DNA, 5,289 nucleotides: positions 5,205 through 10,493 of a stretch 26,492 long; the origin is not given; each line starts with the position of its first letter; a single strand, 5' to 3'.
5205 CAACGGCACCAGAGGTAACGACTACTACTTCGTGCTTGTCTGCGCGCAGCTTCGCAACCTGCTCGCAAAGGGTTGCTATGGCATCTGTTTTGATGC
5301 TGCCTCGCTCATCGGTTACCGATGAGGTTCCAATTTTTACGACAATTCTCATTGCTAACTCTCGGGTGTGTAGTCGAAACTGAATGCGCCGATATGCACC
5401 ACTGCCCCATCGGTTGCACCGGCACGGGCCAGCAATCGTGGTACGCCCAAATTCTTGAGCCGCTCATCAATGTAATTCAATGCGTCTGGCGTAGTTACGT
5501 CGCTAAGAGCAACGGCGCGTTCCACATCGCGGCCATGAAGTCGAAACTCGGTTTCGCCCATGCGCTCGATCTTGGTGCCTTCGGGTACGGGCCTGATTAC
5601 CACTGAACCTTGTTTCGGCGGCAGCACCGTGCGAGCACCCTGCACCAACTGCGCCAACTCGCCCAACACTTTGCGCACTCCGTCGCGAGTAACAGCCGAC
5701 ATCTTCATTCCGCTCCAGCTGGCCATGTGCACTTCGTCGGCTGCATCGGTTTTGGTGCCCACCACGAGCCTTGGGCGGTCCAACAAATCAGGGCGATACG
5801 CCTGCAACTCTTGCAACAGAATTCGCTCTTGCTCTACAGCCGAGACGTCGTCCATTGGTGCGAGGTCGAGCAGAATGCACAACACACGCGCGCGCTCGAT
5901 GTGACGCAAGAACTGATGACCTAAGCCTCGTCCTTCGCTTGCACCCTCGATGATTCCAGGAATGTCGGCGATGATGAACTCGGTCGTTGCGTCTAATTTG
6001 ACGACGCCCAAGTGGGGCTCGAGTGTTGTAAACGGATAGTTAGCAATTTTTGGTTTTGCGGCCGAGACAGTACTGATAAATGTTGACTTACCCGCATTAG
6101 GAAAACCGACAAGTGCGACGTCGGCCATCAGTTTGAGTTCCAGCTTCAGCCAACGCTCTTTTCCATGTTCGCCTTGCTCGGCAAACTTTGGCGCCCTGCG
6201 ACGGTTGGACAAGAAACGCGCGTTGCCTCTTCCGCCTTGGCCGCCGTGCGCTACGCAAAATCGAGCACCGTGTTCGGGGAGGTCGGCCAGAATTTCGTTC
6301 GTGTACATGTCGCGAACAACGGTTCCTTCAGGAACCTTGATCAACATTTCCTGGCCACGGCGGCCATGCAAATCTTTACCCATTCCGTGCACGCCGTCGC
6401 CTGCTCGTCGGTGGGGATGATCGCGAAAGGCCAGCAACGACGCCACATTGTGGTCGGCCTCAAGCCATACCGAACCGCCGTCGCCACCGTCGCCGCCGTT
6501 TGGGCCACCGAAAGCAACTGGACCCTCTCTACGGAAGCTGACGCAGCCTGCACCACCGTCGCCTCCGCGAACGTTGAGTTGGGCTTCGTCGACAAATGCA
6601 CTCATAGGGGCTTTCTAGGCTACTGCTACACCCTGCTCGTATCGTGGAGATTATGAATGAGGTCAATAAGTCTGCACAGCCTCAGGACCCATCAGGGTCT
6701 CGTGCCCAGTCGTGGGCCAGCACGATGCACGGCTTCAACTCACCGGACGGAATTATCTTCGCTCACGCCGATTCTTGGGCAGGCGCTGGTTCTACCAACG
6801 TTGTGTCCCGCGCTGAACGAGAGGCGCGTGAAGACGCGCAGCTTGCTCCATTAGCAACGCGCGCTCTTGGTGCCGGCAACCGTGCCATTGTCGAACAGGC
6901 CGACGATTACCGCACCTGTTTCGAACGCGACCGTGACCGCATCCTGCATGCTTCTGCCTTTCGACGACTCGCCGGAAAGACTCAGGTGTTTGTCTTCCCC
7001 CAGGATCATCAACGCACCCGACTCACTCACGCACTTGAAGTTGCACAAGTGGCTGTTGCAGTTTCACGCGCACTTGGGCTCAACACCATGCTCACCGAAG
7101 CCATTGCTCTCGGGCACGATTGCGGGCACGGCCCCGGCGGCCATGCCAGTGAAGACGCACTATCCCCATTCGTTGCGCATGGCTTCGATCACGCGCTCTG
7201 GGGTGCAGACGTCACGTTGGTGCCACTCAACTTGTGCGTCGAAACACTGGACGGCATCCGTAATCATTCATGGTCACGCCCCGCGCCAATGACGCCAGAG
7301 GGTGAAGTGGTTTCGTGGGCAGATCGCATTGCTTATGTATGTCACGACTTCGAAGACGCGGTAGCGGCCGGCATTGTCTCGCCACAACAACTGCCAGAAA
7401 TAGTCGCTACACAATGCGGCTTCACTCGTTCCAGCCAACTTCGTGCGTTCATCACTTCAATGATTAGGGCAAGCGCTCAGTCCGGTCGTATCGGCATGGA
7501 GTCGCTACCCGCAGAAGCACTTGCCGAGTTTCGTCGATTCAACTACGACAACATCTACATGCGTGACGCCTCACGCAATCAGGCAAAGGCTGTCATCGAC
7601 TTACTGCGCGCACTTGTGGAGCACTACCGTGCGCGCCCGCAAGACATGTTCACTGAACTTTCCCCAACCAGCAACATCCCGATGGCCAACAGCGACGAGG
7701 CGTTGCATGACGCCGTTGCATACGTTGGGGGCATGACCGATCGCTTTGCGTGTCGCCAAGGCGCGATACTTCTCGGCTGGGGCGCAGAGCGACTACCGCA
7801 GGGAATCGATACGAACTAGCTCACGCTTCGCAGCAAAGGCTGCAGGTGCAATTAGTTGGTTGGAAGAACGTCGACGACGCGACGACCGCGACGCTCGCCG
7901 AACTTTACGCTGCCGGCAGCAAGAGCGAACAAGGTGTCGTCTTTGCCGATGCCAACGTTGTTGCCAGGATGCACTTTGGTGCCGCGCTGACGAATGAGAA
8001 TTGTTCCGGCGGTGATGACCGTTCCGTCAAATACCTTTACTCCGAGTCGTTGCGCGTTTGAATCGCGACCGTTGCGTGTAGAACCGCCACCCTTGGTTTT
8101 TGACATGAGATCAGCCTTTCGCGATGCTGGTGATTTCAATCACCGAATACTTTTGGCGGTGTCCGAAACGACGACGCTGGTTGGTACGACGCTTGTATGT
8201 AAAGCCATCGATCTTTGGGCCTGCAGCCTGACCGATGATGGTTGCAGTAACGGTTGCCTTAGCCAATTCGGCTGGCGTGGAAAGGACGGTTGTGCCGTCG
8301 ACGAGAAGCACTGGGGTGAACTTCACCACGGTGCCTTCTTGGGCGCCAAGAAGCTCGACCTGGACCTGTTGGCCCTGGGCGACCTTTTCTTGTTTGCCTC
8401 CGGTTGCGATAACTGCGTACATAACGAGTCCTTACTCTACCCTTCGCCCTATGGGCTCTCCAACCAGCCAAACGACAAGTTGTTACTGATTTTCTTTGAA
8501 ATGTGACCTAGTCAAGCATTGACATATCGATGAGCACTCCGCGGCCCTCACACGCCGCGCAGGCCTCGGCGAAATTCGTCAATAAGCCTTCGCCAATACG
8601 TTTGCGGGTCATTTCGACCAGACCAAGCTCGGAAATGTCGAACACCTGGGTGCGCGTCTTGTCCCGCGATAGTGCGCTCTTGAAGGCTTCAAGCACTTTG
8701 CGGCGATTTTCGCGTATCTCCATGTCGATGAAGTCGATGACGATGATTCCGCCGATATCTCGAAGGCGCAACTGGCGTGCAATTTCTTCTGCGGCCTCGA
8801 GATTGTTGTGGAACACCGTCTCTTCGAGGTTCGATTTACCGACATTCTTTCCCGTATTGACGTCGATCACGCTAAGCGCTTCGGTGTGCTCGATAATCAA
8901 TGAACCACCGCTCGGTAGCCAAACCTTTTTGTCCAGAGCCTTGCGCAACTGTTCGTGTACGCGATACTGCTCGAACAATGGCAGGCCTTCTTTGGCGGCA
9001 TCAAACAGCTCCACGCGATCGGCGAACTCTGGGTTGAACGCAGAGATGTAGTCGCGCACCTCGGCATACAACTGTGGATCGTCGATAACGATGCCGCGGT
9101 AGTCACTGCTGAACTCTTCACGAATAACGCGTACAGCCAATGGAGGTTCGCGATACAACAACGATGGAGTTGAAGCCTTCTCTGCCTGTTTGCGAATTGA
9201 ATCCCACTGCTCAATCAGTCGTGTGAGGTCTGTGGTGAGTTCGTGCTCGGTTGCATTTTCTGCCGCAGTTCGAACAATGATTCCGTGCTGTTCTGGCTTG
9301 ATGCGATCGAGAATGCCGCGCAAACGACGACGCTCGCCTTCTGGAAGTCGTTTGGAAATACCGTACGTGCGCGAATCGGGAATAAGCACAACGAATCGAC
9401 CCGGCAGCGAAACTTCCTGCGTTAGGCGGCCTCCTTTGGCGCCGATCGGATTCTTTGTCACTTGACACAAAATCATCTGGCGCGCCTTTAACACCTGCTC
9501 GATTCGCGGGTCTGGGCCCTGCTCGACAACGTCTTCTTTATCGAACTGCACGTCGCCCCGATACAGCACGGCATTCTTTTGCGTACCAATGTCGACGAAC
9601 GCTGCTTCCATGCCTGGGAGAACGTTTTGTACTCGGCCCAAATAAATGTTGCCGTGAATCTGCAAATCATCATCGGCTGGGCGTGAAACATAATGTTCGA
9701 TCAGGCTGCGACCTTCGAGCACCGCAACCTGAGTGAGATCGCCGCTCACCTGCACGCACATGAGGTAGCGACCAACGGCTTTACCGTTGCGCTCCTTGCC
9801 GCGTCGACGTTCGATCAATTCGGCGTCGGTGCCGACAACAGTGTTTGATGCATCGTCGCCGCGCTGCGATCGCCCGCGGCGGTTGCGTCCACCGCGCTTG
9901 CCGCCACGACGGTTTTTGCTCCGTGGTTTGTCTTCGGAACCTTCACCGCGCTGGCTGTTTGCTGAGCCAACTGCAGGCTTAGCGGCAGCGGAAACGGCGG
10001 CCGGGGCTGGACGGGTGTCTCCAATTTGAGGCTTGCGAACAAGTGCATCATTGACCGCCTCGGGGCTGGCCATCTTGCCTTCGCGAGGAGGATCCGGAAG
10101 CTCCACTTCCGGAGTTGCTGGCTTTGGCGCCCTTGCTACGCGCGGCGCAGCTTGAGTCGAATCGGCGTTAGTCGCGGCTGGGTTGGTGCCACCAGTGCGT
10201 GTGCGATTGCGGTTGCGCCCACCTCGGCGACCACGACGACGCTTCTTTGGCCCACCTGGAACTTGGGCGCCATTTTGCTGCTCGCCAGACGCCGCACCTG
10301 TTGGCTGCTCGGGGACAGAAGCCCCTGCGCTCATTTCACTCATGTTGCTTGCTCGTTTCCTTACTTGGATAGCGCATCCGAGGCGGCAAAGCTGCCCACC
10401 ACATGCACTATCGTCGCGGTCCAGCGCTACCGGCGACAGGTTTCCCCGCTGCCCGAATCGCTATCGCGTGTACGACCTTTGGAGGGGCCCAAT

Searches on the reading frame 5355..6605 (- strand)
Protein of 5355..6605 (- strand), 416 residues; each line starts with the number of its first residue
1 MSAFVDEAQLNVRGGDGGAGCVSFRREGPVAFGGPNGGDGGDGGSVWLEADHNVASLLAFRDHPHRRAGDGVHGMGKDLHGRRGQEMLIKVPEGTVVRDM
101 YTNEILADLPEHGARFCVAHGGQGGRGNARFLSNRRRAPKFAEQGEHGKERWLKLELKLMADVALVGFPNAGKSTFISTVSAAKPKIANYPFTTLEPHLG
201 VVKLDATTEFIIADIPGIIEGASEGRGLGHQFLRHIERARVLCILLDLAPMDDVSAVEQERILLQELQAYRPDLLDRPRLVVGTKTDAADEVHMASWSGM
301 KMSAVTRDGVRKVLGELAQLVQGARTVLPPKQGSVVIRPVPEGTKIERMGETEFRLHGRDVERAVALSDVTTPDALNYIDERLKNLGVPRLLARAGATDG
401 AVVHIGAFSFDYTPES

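Call 74: search_protein_families(library=pfam, proteins=[window:5355-6605:-], max_evalue=0.00001)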
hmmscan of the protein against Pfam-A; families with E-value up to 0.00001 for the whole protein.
window:5355-6605:- (416 aa): 4 families
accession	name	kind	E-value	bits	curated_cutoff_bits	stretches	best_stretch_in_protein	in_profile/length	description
PF01018.28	GTP1_OBG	-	1.1e-57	194.4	27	1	5-159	1-155/155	GTP1/OBG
PF01926.29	MMR_HSR1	-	1.5e-23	83.5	21.9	1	162-270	1-99/113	50S ribosome-binding GTPase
PF09269.16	DUF1967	-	9.2e-14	51.7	27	1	345-412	2-70/70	Domain of unknown function (DUF1967)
PF02421.24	FeoB_N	-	1.2e-10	41.5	27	1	162-224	2-65/156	Ferrous iron transport protein B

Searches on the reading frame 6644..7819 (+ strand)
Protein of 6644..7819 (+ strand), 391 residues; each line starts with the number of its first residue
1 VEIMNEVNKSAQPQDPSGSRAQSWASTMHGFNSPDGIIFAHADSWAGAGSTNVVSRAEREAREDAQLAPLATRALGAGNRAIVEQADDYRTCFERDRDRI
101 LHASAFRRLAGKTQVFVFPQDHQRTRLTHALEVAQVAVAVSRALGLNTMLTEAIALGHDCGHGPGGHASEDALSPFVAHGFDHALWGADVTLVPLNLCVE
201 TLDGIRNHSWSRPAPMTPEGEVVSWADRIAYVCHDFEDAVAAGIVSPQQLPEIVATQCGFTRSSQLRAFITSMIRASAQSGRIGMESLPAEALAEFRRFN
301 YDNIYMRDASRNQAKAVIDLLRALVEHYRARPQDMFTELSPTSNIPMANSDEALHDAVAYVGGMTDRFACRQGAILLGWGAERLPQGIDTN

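Call 74: search_protein_families(library=pfam, proteins=[window:6644-7819:+], max_evalue=0.00001)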
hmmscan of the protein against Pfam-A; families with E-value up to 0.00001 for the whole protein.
window:6644-7819:+ (391 aa): 2 families
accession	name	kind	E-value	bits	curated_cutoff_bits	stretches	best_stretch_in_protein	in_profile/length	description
PF01966.28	HD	-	2.1e-10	41.3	22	1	126-230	1-114/116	HD domain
PF13286.11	HD_assoc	-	1.2e-07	32.5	22.2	1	289-372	7-88/91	Phosphohydrolase-associated domain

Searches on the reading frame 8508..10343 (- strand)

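Call 74: search_protein_families(library=pfam, proteins=[window:8508-10343:-], max_evalue=0.00001)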
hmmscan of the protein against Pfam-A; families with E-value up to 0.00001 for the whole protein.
window:8508-10343:- (611 aa): 1 family
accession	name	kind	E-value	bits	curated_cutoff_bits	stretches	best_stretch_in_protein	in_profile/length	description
PF10150.14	RNase_E_G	-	5.3e-106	354.4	25.5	1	312-582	1-269/270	Ribonuclease E/G family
